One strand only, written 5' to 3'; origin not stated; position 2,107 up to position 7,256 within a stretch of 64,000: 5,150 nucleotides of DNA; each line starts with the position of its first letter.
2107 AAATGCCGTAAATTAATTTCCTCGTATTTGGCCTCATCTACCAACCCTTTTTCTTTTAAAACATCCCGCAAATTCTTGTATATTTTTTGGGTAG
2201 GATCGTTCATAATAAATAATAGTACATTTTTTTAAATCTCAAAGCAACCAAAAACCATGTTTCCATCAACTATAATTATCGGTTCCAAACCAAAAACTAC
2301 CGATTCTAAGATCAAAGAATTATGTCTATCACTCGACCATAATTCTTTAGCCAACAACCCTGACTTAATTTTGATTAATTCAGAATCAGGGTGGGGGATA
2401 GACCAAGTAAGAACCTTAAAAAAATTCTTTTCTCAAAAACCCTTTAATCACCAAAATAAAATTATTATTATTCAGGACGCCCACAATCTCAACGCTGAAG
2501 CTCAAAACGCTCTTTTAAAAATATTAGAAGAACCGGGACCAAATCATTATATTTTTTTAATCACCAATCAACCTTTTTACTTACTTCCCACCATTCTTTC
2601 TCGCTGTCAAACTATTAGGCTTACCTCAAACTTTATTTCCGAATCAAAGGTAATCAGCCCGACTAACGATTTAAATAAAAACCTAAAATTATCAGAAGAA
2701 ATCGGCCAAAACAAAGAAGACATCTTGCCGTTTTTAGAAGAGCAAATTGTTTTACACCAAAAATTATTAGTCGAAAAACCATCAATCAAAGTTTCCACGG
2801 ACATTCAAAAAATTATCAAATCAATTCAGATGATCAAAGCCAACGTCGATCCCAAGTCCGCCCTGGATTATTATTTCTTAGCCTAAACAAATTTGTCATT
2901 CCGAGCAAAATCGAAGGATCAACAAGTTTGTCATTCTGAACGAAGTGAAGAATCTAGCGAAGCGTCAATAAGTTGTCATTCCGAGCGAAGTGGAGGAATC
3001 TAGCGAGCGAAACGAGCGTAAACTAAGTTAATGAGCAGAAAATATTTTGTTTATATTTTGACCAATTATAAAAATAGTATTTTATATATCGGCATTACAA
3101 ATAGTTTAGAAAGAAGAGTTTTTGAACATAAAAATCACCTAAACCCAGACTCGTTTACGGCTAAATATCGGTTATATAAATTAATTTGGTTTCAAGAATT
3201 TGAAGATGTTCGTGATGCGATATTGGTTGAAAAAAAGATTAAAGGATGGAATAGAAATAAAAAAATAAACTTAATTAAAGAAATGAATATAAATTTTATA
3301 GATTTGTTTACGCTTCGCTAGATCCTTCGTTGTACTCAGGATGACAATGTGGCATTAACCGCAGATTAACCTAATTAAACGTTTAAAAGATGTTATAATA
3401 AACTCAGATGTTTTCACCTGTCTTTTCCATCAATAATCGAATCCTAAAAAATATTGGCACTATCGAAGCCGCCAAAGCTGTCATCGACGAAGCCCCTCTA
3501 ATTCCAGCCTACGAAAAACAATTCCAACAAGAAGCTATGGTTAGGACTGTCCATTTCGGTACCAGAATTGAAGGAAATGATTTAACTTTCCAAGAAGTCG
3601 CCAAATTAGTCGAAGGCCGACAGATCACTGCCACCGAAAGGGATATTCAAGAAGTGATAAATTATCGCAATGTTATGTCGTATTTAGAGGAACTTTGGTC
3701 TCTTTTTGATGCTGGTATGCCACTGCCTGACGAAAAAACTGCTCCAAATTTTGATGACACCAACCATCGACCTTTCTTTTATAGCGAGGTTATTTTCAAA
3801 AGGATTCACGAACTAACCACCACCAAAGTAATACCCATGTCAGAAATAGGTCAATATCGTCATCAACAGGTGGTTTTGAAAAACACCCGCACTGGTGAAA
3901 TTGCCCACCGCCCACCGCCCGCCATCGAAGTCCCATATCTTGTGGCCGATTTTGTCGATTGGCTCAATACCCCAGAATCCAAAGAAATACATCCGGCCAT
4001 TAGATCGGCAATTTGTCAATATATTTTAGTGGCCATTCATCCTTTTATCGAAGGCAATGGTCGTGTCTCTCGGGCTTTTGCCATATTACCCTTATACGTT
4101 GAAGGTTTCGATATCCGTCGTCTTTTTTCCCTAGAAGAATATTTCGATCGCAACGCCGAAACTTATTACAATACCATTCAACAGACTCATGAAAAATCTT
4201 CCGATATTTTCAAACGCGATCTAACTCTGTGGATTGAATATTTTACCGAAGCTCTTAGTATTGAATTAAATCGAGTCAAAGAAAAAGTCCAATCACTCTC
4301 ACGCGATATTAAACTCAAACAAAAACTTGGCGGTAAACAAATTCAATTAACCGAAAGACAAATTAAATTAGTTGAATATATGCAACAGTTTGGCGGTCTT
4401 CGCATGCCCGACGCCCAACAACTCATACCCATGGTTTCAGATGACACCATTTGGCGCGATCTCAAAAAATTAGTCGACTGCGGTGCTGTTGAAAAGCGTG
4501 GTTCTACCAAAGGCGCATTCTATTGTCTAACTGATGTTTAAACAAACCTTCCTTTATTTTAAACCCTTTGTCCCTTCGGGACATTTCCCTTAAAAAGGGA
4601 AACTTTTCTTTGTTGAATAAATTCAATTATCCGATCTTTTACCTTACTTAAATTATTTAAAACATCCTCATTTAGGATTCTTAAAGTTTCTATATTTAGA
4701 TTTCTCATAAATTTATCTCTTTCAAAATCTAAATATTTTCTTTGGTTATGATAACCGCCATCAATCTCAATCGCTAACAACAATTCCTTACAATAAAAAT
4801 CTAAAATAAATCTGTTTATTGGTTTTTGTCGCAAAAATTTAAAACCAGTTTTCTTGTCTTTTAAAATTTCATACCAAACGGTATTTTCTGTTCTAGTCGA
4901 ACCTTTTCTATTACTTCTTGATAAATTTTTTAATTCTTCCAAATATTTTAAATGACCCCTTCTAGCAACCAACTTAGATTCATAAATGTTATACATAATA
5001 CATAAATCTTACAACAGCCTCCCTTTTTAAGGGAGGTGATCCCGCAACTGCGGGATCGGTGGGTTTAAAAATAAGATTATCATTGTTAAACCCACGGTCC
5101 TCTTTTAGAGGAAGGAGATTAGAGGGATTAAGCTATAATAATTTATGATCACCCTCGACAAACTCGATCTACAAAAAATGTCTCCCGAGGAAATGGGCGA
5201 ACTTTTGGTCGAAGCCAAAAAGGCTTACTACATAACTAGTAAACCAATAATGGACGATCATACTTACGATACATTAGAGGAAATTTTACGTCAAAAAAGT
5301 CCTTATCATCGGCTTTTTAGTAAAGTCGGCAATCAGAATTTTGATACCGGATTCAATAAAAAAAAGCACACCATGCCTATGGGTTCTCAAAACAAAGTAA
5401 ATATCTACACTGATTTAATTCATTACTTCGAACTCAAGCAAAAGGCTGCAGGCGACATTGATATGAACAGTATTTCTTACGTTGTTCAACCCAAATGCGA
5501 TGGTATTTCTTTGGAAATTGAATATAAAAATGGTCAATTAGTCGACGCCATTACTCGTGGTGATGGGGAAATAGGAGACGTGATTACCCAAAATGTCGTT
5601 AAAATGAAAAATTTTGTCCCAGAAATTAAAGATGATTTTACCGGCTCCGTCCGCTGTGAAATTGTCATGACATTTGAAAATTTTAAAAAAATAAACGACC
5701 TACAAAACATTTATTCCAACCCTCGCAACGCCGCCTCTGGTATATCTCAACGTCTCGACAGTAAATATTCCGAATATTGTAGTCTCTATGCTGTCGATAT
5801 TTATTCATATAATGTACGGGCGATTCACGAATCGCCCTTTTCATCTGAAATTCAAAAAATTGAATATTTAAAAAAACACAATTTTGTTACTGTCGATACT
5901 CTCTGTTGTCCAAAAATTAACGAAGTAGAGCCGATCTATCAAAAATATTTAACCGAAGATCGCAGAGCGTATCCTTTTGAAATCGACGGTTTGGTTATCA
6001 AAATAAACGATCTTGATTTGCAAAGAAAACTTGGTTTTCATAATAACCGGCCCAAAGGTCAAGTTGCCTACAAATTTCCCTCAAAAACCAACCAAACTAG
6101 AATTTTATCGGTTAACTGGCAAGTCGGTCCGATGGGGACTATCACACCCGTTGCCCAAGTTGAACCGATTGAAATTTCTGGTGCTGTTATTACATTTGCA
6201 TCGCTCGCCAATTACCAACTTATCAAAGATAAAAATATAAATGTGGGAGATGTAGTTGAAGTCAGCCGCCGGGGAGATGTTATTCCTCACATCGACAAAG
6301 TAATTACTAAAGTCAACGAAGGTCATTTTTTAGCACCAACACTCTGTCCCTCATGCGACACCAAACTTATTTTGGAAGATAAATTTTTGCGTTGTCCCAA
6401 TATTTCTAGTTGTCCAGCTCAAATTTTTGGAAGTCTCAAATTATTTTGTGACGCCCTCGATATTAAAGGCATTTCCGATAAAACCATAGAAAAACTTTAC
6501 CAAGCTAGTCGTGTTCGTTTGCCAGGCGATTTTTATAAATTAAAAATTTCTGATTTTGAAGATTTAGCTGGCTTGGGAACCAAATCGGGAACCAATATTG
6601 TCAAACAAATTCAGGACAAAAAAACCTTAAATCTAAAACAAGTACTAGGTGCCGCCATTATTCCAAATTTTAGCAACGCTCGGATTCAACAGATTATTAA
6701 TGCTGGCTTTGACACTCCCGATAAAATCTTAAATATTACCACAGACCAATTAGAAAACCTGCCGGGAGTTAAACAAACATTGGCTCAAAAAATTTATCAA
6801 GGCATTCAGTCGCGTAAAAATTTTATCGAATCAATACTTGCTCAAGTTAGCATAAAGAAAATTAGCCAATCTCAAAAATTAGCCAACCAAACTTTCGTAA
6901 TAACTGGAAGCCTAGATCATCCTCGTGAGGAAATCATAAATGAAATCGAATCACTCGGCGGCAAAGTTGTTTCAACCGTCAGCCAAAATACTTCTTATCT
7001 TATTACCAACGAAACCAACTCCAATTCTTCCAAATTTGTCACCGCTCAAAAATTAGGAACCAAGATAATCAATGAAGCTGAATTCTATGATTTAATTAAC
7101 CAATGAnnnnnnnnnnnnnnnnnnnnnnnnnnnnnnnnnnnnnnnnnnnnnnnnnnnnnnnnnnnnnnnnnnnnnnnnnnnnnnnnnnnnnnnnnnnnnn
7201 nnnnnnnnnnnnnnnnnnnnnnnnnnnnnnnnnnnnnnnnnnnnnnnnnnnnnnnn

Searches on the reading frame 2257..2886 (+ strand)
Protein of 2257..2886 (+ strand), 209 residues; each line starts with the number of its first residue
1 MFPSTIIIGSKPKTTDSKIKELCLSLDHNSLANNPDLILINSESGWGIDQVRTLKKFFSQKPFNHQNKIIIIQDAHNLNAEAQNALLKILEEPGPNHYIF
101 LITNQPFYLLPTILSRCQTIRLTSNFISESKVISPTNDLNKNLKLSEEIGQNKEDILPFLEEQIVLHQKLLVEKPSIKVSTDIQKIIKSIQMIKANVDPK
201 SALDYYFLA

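Call 67: search_protein_families(library=pfam, proteins=[window:2257-2886:+], max_evalue=0.001)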
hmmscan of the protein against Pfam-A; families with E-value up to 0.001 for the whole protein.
window:2257-2886:+ (209 aa): 2 families
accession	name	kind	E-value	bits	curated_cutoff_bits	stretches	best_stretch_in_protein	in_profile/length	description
PF13177.12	DNA_pol3_delta2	-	3.9e-30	105.4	27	1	20-124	54-159/161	DNA polymerase III, delta subunit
PF00004.35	AAA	-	4.5e-05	24.3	21.2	1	46-121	38-127/131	ATPase family associated with various cellular activities (AAA)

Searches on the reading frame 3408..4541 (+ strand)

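Call 67: search_protein_families(library=pfam, proteins=[window:3408-4541:+], max_evalue=0.001)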
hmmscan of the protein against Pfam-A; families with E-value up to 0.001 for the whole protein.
window:3408-4541:+ (377 aa): 1 family
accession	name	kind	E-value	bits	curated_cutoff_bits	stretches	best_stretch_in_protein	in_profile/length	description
PF02661.23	Fic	-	7.7e-16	59.2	24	1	128-227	5-91/93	Fic/DOC family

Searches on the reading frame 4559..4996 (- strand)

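Call 67: search_protein_families(library=pfam, proteins=[window:4559-4996:-], max_evalue=0.001)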
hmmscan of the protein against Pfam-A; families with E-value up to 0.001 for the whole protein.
window:4559-4996:- (145 aa): 3 families
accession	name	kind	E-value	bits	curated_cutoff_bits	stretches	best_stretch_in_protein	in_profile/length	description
PF04480.18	DUF559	-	2.3e-24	85.8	20.6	1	22-127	3-108/109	Protein of unknown function (DUF559)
PF18741.7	MTES_1575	-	1.9e-05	25.1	38.2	1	49-127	11-96/96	REase_MTES_1575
PF21598.3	PvuRts1I-like_N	-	0.00057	20.5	27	1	23-129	6-110/131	Restriction endonuclease PvuRts1 I-like, N-terminal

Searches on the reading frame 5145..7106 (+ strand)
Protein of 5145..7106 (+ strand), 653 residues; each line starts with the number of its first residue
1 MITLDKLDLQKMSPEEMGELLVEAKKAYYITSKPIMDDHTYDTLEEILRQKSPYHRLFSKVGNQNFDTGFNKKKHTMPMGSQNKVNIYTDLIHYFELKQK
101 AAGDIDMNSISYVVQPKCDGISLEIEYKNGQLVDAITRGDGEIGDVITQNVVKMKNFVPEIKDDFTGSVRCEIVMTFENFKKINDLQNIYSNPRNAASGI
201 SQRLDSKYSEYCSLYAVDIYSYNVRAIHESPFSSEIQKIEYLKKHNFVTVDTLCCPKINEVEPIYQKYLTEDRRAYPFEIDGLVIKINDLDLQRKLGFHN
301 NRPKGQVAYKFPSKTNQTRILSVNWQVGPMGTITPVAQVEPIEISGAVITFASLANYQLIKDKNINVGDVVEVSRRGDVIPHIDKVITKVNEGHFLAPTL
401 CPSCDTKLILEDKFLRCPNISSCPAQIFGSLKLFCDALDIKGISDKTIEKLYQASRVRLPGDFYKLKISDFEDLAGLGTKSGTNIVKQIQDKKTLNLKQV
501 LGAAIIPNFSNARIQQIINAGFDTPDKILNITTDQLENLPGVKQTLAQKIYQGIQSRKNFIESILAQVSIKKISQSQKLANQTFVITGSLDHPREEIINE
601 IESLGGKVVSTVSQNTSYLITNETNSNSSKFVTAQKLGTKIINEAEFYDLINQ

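Call 36: search_protein_families(library=pfam, proteins=[window:5145-7106:+], max_evalue=0.00001)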
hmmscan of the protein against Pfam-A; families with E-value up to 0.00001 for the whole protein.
window:5145-7106:+ (653 aa): 5 families
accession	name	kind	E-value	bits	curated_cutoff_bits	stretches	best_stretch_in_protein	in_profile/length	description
PF01653.23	DNA_ligase_aden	-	1.2e-52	179.4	27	1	69-313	3-252/253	NAD-dependent DNA ligase adenylation domain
PF03120.22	DNA_ligase_OB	-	4.5e-23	81.3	32.9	1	317-392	1-76/79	NAD-dependent DNA ligase OB-fold domain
PF00533.33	BRCT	-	3.6e-13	50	21.3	1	576-651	3-78/78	BRCA1 C Terminus (BRCT) domain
PF14520.12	HHH_5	-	1.6e-10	41.7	27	0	512-555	13-56/57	Helix-hairpin-helix domain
PF12738.14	PTCB-BRCT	-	5.6e-06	26.7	22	0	587-643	6-60/63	twin BRCT domain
